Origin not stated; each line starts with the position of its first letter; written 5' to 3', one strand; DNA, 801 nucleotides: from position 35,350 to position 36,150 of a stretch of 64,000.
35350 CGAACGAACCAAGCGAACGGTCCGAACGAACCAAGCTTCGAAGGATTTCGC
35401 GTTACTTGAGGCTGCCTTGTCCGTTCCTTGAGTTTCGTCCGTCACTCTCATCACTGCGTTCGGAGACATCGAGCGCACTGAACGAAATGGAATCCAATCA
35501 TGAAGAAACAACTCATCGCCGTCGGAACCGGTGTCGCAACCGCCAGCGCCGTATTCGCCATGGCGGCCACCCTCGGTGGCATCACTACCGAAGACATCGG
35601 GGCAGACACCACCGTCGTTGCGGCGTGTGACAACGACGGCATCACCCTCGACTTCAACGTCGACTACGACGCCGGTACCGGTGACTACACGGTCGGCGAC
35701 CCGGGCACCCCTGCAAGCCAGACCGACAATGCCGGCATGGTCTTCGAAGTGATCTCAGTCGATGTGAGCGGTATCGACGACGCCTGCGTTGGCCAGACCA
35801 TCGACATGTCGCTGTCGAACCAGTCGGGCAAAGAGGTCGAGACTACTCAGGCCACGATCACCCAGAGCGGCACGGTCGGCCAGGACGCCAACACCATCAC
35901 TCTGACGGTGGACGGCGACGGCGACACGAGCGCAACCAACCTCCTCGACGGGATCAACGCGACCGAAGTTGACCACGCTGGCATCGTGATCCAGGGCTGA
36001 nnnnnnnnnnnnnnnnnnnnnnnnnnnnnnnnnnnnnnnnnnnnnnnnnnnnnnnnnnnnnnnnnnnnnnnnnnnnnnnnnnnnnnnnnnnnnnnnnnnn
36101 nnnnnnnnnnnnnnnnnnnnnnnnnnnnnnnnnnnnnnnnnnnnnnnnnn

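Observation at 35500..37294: SipW-type signal peptidase operon with two dedicated secreted proteins: possible TasA/TapA-like fibre or matrix module in a high-GC actinobacterium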

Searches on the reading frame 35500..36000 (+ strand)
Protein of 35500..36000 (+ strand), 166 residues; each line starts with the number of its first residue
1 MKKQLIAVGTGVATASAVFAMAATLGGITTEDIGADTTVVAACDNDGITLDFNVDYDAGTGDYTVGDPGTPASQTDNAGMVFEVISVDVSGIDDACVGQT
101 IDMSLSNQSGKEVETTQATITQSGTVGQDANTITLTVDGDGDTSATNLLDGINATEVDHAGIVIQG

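Call 3: search_protein_families(library=pfam, proteins=[window:35500-36000:+], max_evalue=0.1)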
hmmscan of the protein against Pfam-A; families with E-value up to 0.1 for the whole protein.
window:35500-36000:+ (166 aa): 0 families

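Call 4: search_protein_families(library=ncbifam, proteins=[window:35500-36000:+], max_evalue=0.1)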
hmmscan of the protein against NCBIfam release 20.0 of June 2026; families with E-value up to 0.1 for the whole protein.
window:35500-36000:+ (166 aa): 0 families

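Call 8: find_homologous_proteins(query=window:35500-36000:+, max_evalue=0.01)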
Query window:35500-36000:+ (166 aa): 4 proteins with E <= 0.01 among 109 candidates.
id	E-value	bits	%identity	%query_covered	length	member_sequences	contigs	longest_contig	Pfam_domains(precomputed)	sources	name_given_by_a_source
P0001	2.0e-94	332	99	100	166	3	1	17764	-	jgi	-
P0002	8.3e-51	190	64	99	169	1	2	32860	-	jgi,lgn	jgi:hypothetical protein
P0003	1.1e-17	83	43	99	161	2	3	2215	-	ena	-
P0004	1.6e-14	72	38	99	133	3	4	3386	-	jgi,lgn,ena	-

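Call 9: find_encoding_contigs(protein=P0002, flank=6000, max_places=3)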
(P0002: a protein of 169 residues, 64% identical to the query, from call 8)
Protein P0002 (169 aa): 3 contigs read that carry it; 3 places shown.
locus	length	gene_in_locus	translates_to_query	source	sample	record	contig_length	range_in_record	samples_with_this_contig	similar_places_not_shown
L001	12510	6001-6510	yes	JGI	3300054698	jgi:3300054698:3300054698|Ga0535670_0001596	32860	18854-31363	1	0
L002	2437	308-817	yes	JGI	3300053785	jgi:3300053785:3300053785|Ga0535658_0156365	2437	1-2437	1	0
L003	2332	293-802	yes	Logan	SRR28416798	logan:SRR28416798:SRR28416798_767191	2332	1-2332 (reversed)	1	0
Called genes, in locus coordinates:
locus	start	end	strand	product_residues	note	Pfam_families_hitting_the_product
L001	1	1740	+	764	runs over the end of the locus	PF01315:Ald_Xan_dh_C, PF02738:MoCoBD_1, PF20256:MoCoBD_2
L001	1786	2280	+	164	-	PF01980:TrmO_N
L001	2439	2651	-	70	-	-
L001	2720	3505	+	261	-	PF00072:Response_reg, PF01627:Hpt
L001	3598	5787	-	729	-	PF00512:HisKA, PF02518:HATPase_c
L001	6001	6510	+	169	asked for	-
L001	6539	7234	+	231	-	PF24517:CBM96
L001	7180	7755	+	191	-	PF10502:Peptidase_S26 (weak), PF00717:Peptidase_S24 (weak)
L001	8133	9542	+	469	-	PF13458:Peripla_BP_6 (faint)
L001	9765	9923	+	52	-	-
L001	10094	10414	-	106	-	-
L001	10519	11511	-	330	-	PF06325:PrmA, PF13847:Methyltransf_31 (weak), PF22528:PRMT_C (faint), PF17286:PRMT5_C (weak)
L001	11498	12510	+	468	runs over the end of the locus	PF01425:Amidase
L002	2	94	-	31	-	?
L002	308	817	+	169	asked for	-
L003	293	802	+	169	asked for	-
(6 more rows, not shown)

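Call 10: find_encoding_contigs(protein=P0004, flank=6000, max_places=4)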
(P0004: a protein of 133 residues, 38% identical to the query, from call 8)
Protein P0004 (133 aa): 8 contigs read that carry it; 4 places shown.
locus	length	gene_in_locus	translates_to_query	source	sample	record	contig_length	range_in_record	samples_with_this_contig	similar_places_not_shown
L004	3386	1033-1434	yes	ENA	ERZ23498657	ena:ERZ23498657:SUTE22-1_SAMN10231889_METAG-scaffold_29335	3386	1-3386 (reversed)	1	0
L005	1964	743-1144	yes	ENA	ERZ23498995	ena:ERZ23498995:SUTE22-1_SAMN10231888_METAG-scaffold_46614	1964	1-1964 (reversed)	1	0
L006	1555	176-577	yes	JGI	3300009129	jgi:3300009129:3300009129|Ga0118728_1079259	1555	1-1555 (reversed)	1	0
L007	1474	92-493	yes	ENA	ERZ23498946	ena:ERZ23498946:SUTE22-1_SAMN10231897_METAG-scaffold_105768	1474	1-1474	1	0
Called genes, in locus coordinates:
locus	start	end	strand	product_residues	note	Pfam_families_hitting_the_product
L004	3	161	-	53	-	?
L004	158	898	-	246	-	PF27531:MT3502_N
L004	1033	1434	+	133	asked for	-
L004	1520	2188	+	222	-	PF24517:CBM96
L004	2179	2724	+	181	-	PF10502:Peptidase_S26 (weak), PF00717:Peptidase_S24 (weak)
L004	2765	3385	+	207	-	?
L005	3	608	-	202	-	?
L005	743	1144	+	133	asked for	-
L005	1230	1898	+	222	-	PF24517:CBM96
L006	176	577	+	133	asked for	-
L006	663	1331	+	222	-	PF24517:CBM96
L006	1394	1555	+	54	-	?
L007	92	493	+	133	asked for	-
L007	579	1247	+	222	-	PF24517:CBM96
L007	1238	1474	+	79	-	?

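Call 11: find_encoding_contigs(protein=P0003, flank=6000, max_places=3)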
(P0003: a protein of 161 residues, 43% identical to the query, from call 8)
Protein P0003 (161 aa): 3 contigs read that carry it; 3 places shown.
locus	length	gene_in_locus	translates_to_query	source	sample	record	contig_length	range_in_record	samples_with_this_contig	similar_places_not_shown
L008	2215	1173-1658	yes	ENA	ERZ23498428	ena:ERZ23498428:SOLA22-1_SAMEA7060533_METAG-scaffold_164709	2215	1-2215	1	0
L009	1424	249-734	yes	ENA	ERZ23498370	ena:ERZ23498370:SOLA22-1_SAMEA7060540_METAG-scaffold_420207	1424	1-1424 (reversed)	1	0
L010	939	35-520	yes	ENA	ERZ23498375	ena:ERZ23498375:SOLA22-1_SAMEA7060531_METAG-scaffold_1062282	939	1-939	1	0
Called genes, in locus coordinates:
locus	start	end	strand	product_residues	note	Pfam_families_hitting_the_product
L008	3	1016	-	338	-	?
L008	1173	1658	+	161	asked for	-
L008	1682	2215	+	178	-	?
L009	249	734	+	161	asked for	-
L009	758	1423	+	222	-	?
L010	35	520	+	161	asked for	-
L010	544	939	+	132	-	?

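Call 14: search_solved_structures(query=window:35500-36000:+, max_evalue=10)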
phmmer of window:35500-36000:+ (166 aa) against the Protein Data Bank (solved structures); distinct sequences matched with E-value up to 10: 0.

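Call 18: search_protein_representatives(protein=window:35500-36000:+)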
Query: 166 residues. Proteins with E-value up to 0.001 (for the whole library): 287; up to 1e-10: 13; up to 1e-30: 1. The best 150 are listed.
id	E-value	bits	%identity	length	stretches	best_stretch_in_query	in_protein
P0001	6.4e-95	331.7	99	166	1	1-166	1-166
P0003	3.6e-18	82.5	46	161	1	2-165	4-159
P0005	3.5e-15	72.8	52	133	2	2-59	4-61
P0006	7.8e-15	71.7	52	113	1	53-133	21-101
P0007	8.8e-15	71.5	46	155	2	1-64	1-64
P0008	2.4e-13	66.9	47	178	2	2-58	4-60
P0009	1.2e-12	64.5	46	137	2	2-67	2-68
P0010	2.5e-12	63.5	39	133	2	1-65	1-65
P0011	4.0e-12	62.9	44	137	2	2-66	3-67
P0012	1.6e-11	60.9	44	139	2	2-65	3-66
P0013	2.3e-11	60.4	49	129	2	5-65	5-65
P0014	6.9e-11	58.9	56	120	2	2-61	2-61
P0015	7.3e-11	58.8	53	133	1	1-109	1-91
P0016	1.1e-10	58.2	46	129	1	1-120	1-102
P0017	1.1e-10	58.2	38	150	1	2-145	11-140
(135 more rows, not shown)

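Call 21: search_protein_families(library=pfam, alignment_id=A1, max_evalue=0.01)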
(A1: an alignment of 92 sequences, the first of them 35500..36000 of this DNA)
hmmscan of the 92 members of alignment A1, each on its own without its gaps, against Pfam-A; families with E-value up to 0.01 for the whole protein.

A. member 1, window:35500-36000:+ (166 aa): 0 families

B. families by the number of members that match (of 92 scanned): 2 families
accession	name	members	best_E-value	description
PF06316.17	Ail_Lom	2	0.0055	Enterobacterial Ail/Lom protein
PF11862.13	DUF3382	1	0.00083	Domain of unknown function (DUF3382)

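Call 22: search_protein_families(library=ncbifam, alignment_id=A1, max_evalue=0.01)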
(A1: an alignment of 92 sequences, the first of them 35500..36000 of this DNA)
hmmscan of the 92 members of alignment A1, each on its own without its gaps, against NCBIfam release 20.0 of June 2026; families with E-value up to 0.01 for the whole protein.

A. member 1, window:35500-36000:+ (166 aa): 0 families

B. families by the number of members that match (of 92 scanned): 6 families
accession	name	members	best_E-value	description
TIGR03605.1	antibiot_sagB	1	0.0035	SagB family peptide dehydrogenase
NF041740.1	choice_anch_T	1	0.0042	choice-of-anchor T family protein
NF009698.0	PRK13223.1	1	0.0068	phosphoglycolate phosphatase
NF041395.1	TranRegLrpA1_Halo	1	0.0069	HTH-type transcriptional regulator LrpA1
NF033386.1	blaARL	1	0.0083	ARL family class A beta-lactamase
NF007557.0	PRK10178.1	1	0.0096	D-alanyl-D-alanine dipeptidase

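Call 28: find_related_loci(query=A2, collection=genome_contigs, flank=6000)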
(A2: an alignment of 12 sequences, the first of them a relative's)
Query A2 (129 aa) in genome_contigs; peptide patterns used: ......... (x = any residue, [..] = any of these).
50 stretches matched a pattern; 49 encode a relative of the query (tblastn E <= 1e-3); 48 distinct loci.
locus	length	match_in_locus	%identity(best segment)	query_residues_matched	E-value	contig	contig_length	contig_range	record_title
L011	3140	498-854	49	8-127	3e-26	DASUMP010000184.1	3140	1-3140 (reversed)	MAG TPA_asm: Acidimicrobiia bacterium isolate SMAG_U1576 k141_1206337, whole genome shotgun sequence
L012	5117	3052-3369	50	22-128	4e-26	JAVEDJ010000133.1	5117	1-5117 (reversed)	MAG: Actinomycetota bacterium isolate BP_174 scaffold_2060088, whole genome shotgun sequence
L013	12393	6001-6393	44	2-127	3e-24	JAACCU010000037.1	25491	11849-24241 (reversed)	MAG: Actinomycetota bacterium isolate H12BWF_bin.29 H12bwf_k87_287657_1_25491, whole genome shotgun sequence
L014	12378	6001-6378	43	1-127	3e-24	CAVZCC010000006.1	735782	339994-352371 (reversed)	MAG: uncultured Actinomycetota bacterium isolate MFD00905.bin.1.44 genome assembly, contig: contig_43480, whole genome s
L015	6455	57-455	45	4-127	8e-24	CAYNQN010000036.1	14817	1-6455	MAG TPA_asm: uncultured Rhabdothermincola sp. isolate SRP344714_co2_473 genome assembly, contig: NODE_10523_length_14817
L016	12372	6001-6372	44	7-128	9e-24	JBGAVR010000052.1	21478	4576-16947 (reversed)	MAG: Microthrixaceae bacterium isolate MAG_AAO_AS.66 AAOAS-66_NODE_52_length_21478_cov_5.080744, whole genome shotgun se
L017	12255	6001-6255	60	7-91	3e-23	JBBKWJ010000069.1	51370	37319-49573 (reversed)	MAG: Acidimicrobiales bacterium isolate metabat_bins.301 k119_562460, whole genome shotgun sequence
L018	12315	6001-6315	50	7-111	6e-23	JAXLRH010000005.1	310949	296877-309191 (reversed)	MAG: Acidimicrobiales bacterium isolate STL-ACT4 C2.83.fa-5, whole genome shotgun sequence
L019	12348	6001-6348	44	14-127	7e-23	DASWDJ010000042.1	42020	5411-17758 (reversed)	MAG TPA_asm: Gaiellaceae bacterium isolate SMAG_U2732 k141_1325267, whole genome shotgun sequence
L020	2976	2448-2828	44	1-127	6e-23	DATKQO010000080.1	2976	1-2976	MAG TPA_asm: Gaiellaceae bacterium isolate SMAG_U14004 k141_188256, whole genome shotgun sequence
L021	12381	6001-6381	43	1-127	7e-22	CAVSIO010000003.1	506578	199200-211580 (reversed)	MAG: uncultured Thermoleophilia bacterium isolate MFD01721.bin.2.77 genome assembly, contig: contig_28249, whole genome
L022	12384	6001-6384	38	1-128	2e-21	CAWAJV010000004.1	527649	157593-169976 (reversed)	MAG: uncultured Actinomycetota bacterium isolate MFD02416.bin.1.365 genome assembly, contig: contig_2908, whole genome s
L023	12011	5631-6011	39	1-127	3e-21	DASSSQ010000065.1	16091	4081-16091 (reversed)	MAG TPA_asm: Gaiellaceae bacterium isolate SMAG_U519 k141_299024, whole genome shotgun sequence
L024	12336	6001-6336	43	18-127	5e-21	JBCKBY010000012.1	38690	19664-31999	Gaiellaceae bacterium isolate SLM_LV1_BS-B14 Node_12_length_38690_cov_62.084872, whole genome shotgun sequence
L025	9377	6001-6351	44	10-127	1e-20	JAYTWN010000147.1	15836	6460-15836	MAG: Acidimicrobiia bacterium isolate GFS_5804 GFS_5804_146, whole genome shotgun sequence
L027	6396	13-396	42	3-127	8e-20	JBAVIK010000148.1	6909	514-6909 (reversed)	MAG: Acidimicrobiia bacterium isolate MFD02594_ilm_asm_bin11 k127_43005, whole genome shotgun sequence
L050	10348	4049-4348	42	3-103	2e-12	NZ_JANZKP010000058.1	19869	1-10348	Cellulomonas sp. RIT-PI-Y 58, whole genome shotgun sequence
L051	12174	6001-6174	53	33-92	3e-12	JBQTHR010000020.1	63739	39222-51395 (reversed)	MAG: Actinomycetota bacterium isolate SAR248 c_000000204946, whole genome shotgun sequence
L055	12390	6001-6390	35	3-127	7e-11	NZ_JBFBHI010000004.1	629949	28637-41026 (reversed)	Cellulomonas sp. NPDC089187 NPDC089187_175_B7.ctg-0004, whole genome shotgun sequence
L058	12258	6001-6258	45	1-88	7e-8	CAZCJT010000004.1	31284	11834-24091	MAG TPA_asm: uncultured Acidimicrobiaceae bacterium isolate SRP062349_co6_4 genome assembly, contig: NODE_893_length_312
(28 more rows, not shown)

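Call 29: predict_structure(alignment_id=A1)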
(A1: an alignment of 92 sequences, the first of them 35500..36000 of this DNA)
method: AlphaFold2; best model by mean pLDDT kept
length: 166 residues; sequences in the alignment: 92
mean_pLDDT: 77.8   pTM: 0.65
mean pLDDT of the five models: 77.8, 76.1, 76.0, 75.4, 75.4
residues with pLDDT >= 90: 56; 70-90: 58; 50-70: 30; < 50: 22
segments of 3 or more residues with pLDDT < 50: 25-32, 61-66, 71-76
pLDDT, mean of each block of 10 residues (from residue 1): 85 77 53 54 87 85 49 52 92 95 92 92 86 89 59 89 92
secondary structure, 60 per line:
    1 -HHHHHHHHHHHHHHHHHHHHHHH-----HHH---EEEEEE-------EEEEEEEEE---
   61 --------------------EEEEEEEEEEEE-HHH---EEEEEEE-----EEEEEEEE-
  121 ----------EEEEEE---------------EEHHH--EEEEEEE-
elements in order: H2-24 E36-41 E49-57 E81-92 E100-106 E112-119 E131-136 E159-165

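Call 33: fold_search(model_id=the predicted structure, library=pdb)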
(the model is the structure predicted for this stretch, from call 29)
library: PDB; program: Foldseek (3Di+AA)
matches with E <= 10: 1322; with E <= 0.001: 0
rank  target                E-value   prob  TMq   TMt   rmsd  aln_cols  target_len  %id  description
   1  5dz8_A                5.9e-02  0.30  0.16  0.16   9.7        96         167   17  Streptococcus agalactiae AgI/II polypeptide BspA variable (V) domain (released 2016-06-22)
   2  4eh1_B                1.3e-01  0.47  0.26  0.20   6.6       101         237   12  Crystal Structure of the Flavohem-like-FAD/NAD Binding Domain of Nitric Oxide Dioxygenase from Vibrio cholerae O1 biov (released 2012-04-25)
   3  7oyj_A                1.6e-01  0.16  0.23  0.20  11.3       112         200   12  Crystal structure of hTEAD2 in complex with fragment at the interface 2 (released 2022-05-25)
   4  3rj2                  1.9e-01  0.93  0.27  0.33   3.9        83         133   11  Structural and functional characterization of a novel histone H3 binding protein ORF158L from the Singapore grouper irid (released 2012-02-29)
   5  6s64_A                1.9e-01  0.18  0.24  0.22  10.8       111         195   13  Crystal structure of hTEAD2 in complex with a trisubstituted pyrazole inhibitor (released 2020-07-22)
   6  5z1b_C                2.0e-01  0.41  0.19  0.06   6.7        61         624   18  Structure of Bifidobacterium dentium beta-glucuronidase complexed with coumarin-3-O-glucuronide (released 2018-12-12)
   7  4eh1_A                2.1e-01  0.30  0.25  0.19   6.5        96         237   12  Crystal Structure of the Flavohem-like-FAD/NAD Binding Domain of Nitric Oxide Dioxygenase from Vibrio cholerae O1 biov (released 2012-04-25)
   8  8rxq_A                2.1e-01  0.16  0.24  0.21  11.3       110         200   11  TEAD2 with an inhibitor (released 2025-02-19)
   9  5z1b_A                2.1e-01  0.16  0.22  0.08  13.0       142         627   12  Structure of Bifidobacterium dentium beta-glucuronidase complexed with coumarin-3-O-glucuronide (released 2018-12-12)
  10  8pom_A                2.4e-01  0.20  0.25  0.22   9.9       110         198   12  TEAD2 in complex with an inhibitor (released 2023-11-22)
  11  8pon_A                2.4e-01  0.15  0.24  0.21  10.9       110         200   12  TEAD2 in complex with an inhibitor (released 2023-11-22)
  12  9c8e_A                2.5e-01  0.20  0.25  0.25  17.4       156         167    8  mouse Seipin complex (released 2025-08-27)
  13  8ryc_A                2.5e-01  0.16  0.24  0.21  10.8       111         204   13  TEAD2 with an inhibitor (released 2025-02-19)
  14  6ld0_A                2.8e-01  0.35  0.18  0.06   5.9        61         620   20  Structure of Bifidobacterium dentium beta-glucuronidase complexed with C6-hexyl uronic isofagomine (released 2021-01-27)
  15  8pux_A                3.2e-01  0.13  0.24  0.21  11.7       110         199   12  TEAD2 with a covalent inhibitor (released 2023-12-13)
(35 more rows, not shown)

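Call 37: search_protein_families(library=pfam, proteins=[L011:912-1673:+, L017:6430-7239:+, L050:5042-6115:+, L055:6982-8052:+, L058:6823-7617:+, L051:6424-7353:+, L050:6119-6625:+, L050:4455-5045:+, L050:2572-3765:+, L027:1203-1802:+], max_evalue=0.05)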
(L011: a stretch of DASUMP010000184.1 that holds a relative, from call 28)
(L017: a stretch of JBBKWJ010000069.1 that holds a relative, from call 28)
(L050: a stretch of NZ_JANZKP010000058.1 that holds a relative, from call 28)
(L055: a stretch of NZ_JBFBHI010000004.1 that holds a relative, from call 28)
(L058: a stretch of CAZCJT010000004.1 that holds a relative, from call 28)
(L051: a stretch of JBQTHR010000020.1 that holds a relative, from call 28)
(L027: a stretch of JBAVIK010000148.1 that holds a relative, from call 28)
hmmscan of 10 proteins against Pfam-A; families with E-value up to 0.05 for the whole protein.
L011:912-1673:+ (253 aa): 1 family
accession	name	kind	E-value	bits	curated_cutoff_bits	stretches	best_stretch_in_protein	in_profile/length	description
PF06439.18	3keto-disac_hyd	-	0.0011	19.4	26.8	1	110-224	38-159/187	3-keto-disaccharide hydrolase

L017:6430-7239:+ (269 aa): 0 families

L050:5042-6115:+ (357 aa): 0 families

L055:6982-8052:+ (356 aa): 0 families

L058:6823-7617:+ (264 aa): 1 family
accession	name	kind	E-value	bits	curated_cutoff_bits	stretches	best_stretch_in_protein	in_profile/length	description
PF00353.25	HemolysinCabind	-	3.5e-21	75.2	23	3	222-256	1-35/36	RTX calcium-binding nonapeptide repeat (4 copies)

L051:6424-7353:+ (309 aa): 1 family
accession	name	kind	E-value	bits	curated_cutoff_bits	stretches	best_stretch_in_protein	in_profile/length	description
PF00353.25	HemolysinCabind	-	1.4e-34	118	23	4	220-255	1-36/36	RTX calcium-binding nonapeptide repeat (4 copies)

L050:6119-6625:+ (168 aa): 0 families

L050:4455-5045:+ (196 aa): 2 families
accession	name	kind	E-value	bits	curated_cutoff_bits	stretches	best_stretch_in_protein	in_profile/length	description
PF10502.14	Peptidase_S26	-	3.1e-05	24.4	22.9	1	54-104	24-79/168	Signal peptidase, peptidase S26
PF00717.28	Peptidase_S24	-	0.00061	19.9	23.3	1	51-122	33-100/116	Peptidase S24-like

L050:2572-3765:+ (397 aa): 2 families
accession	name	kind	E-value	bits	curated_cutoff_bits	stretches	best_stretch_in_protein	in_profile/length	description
PF02518.31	HATPase_c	-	3.7e-11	43.9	26.4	1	305-391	5-110/111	Histidine kinase-, DNA gyrase B-, and HSP90-like ATPase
PF13581.12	HATPase_c_2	-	1.1e-07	32.3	27.4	1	309-358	35-89/127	Histidine kinase-like ATPase domain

L027:1203-1802:+ (199 aa): 2 families
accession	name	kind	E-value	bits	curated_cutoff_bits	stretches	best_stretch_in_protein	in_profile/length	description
PF10502.14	Peptidase_S26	-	1.2e-06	29.1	22.9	1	32-109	3-82/168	Signal peptidase, peptidase S26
PF00717.28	Peptidase_S24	-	0.0095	16.1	23.3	1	52-106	35-84/116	Peptidase S24-like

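Call 38: search_protein_families(library=ncbifam, proteins=[L011:912-1673:+, L017:6430-7239:+, L050:5042-6115:+, L055:6982-8052:+, L058:6823-7617:+, L051:6424-7353:+, L050:6119-6625:+, L050:4455-5045:+, L050:4013-4447:+, L027:1203-1802:+], max_evalue=1)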
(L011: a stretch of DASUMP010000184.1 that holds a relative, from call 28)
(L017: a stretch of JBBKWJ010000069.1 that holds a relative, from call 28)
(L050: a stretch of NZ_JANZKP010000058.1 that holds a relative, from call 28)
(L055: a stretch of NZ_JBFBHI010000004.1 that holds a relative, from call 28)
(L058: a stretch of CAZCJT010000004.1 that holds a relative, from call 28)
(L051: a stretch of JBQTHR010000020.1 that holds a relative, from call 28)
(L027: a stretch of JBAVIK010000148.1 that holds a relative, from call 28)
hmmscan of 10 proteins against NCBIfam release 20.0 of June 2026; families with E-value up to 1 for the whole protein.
L011:912-1673:+ (253 aa): 0 families

L017:6430-7239:+ (269 aa): 0 families

L050:5042-6115:+ (357 aa): 0 families

L055:6982-8052:+ (356 aa): 0 families

L058:6823-7617:+ (264 aa): 8 families
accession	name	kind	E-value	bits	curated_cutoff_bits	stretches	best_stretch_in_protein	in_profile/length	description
NF033943.0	RTX_toxin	subfamily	3.8e-16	58.5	1000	1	158-257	690-790/930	RTX family hemolysin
NF033203.1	entero_EhxA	exception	7.1e-14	50.9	2000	1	154-257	719-822/997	enterohemolysin EhxA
NF046115.1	Ca_rpt_SMc04171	equivalog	9.8e-14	51.4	625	1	168-247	409-488/574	SMc04171 family calcium-binding repeat protein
NF053766.1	ZapA_metallo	exception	1.5e-12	47.3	940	2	167-219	333-385/483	ZapA family metalloprotease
NF035945.1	Zn_serralysin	subfamily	8.7e-11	41.6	500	2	212-259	322-369/462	serralysin family metalloprotease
NF050046.1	PueAB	exception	1.9e-08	33.2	670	2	162-222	361-418/616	polyurethane esterase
NF052454.1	BtaGlycanEglC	equivalog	0.00062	18.8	700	1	223-258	105-140/459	endo-1,3-1,4-beta-glycanase EglC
NF038329.2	gly_rich_SclB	equivalog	0.11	11.4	325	1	162-254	252-344/442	LPXTG-anchored collagen-like adhesin Scl2/SclB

L051:6424-7353:+ (309 aa): 9 families
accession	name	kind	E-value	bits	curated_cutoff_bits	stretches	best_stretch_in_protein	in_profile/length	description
NF046115.1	Ca_rpt_SMc04171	equivalog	2.9e-20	72.9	625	2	149-219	419-489/574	SMc04171 family calcium-binding repeat protein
NF033943.0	RTX_toxin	subfamily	4.9e-20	71.3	1000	2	189-291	696-799/930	RTX family hemolysin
NF035945.1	Zn_serralysin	subfamily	6e-18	65.2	500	3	195-237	325-367/462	serralysin family metalloprotease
NF033203.1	entero_EhxA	exception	1.8e-17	62.8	2000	2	208-289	739-820/997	enterohemolysin EhxA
NF053766.1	ZapA_metallo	exception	2.1e-14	53.5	940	3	194-247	335-388/483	ZapA family metalloprotease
NF050046.1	PueAB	exception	1.4e-11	43.5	670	4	212-256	374-418/616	polyurethane esterase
NF052454.1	BtaGlycanEglC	equivalog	1.7e-08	33.8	700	2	145-192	101-150/459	endo-1,3-1,4-beta-glycanase EglC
NF051884.1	ProteaseSapA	equivalog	0.00042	19.1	1200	2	246-281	324-359/644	protease SapA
NF038329.2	gly_rich_SclB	equivalog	0.82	8.5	325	0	156-288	199-326/442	LPXTG-anchored collagen-like adhesin Scl2/SclB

L050:6119-6625:+ (168 aa): 0 families

L050:4455-5045:+ (196 aa): 5 families
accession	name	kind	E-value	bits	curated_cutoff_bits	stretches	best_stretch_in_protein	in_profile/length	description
TIGR02228.1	sigpep_I_arch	equivalog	5.5e-14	52.3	51.85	1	30-167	8-151/158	signal peptidase I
TIGR02227.1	sigpep_I_bact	equivalog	1.2e-06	28.5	47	1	53-104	20-76/162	signal peptidase I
TIGR02754.1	sod_Ni_protease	equivalog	4.2e-05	23.9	63.25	1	58-121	3-70/90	nickel-type superoxide dismutase maturation protease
NF046067.1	SigPepSipWBacil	equivalog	0.00012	21.7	190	1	51-167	37-158/189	signal peptidase I SipW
NF038083.1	CU044_5270_fam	subfamily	0.97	9.2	100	0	9-44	14-52/284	CU044_5270 family protein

L050:4013-4447:+ (144 aa): 0 families

L027:1203-1802:+ (199 aa): 3 families
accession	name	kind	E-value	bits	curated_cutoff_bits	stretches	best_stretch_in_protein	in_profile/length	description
TIGR02228.1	sigpep_I_arch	equivalog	1.4e-16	60.7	51.85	1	31-151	10-134/158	signal peptidase I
TIGR02227.1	sigpep_I_bact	equivalog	3.3e-06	27.1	47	1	35-109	5-79/162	signal peptidase I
TIGR02754.1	sod_Ni_protease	equivalog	0.15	12.5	63.25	1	57-119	3-67/90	nickel-type superoxide dismutase maturation protease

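Call 42: search_solved_structures(query=A1, max_evalue=10, show_alignments=2)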
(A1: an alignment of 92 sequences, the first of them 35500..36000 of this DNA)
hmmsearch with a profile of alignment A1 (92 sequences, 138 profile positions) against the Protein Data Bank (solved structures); distinct sequences matched with E-value up to 10: 0.

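Call 56: predict_structure(alignment_id=A3)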
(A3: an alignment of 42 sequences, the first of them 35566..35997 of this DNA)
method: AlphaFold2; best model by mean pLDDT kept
length: 144 residues; sequences in the alignment: 42
mean_pLDDT: 71.9   pTM: 0.66
mean pLDDT of the five models: 71.9, 71.0, 70.4, 70.3, 69.9
residues with pLDDT >= 90: 13; 70-90: 71; 50-70: 38; < 50: 22
segments of 3 or more residues with pLDDT < 50: 1-3, 39-44, 49-55, 123-127
pLDDT, mean of each block of 10 residues (from residue 1): 52 60 86 68 50 56 88 91 84 85 73 71 50 86 87
secondary structure, 60 per line:
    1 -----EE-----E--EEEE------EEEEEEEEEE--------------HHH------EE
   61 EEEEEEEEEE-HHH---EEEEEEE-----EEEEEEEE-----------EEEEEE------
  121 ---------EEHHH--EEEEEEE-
elements in order: E16-19 E26-35 E59-70 E78-84 E90-97 E109-114 E137-143

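Call 59: fold_search(model_id=the predicted structure, library=pdb)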
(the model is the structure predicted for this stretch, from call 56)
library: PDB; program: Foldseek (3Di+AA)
matches with E <= 10: 886; with E <= 0.001: 0
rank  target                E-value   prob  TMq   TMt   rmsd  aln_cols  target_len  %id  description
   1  5z1b_C                1.3e-01  0.15  0.19  0.06  11.7       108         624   13  Structure of Bifidobacterium dentium beta-glucuronidase complexed with coumarin-3-O-glucuronide (released 2018-12-12)
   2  5dz8_A                1.5e-01  0.06  0.14  0.12  23.7       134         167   15  Streptococcus agalactiae AgI/II polypeptide BspA variable (V) domain (released 2016-06-22)
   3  5z1b_A                1.9e-01  0.25  0.18  0.06   6.3        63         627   16  Structure of Bifidobacterium dentium beta-glucuronidase complexed with coumarin-3-O-glucuronide (released 2018-12-12)
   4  6ld0_A                2.2e-01  0.44  0.23  0.06   5.6        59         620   20  Structure of Bifidobacterium dentium beta-glucuronidase complexed with C6-hexyl uronic isofagomine (released 2021-01-27)
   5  8alz_B                2.8e-01  0.20  0.27  0.03  10.7       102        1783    7  Cryo-EM structure of ASCC3 in complex with ASC1 (released 2023-03-08)
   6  7oyj_A                3.8e-01  0.13  0.27  0.21  12.4       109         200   12  Crystal structure of hTEAD2 in complex with fragment at the interface 2 (released 2022-05-25)
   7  6ldc_A                4.0e-01  0.30  0.23  0.06   6.1        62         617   19  Structure of Bifidobacterium dentium beta-glucuronidase complexed with C6-nonyl uronic isofagomine (released 2021-01-27)
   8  5z1b_B                4.0e-01  0.16  0.18  0.06   6.3        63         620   16  Structure of Bifidobacterium dentium beta-glucuronidase complexed with coumarin-3-O-glucuronide (released 2018-12-12)
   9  6s64_A                4.0e-01  0.11  0.25  0.20  13.2       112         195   11  Crystal structure of hTEAD2 in complex with a trisubstituted pyrazole inhibitor (released 2020-07-22)
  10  2xwx_A                4.2e-01  0.38  0.25  0.10   3.7        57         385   10  Vibrio cholerae colonization factor GbpA crystal structure (released 2011-11-16)
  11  6az2_D                4.5e-01  0.30  0.23  0.23   5.1        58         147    9  Crystal structure of Asf1-Fab 12E complex (released 2018-01-10)
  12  3bga_B                4.8e-01  0.20  0.22  0.04   6.6        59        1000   20  Crystal structure of beta-galactosidase from Bacteroides thetaiotaomicron VPI-5482 (released 2007-12-11)
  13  3rj2                  5.4e-01  0.21  0.21  0.23  10.9        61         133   13  Structural and functional characterization of a novel histone H3 binding protein ORF158L from the Singapore grouper irid (released 2012-02-29)
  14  6mvh_B                5.7e-01  0.23  0.20  0.06   5.7        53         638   21  Crystal structure of FMN-binding beta-glucuronidase from Roseburia hominis (released 2019-01-30)
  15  8get_C                5.7e-01  0.21  0.20  0.05   6.1        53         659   21  R. hominis 2 beta-glucuronidase bound to norquetiapine-glucuronide (released 2024-03-20)
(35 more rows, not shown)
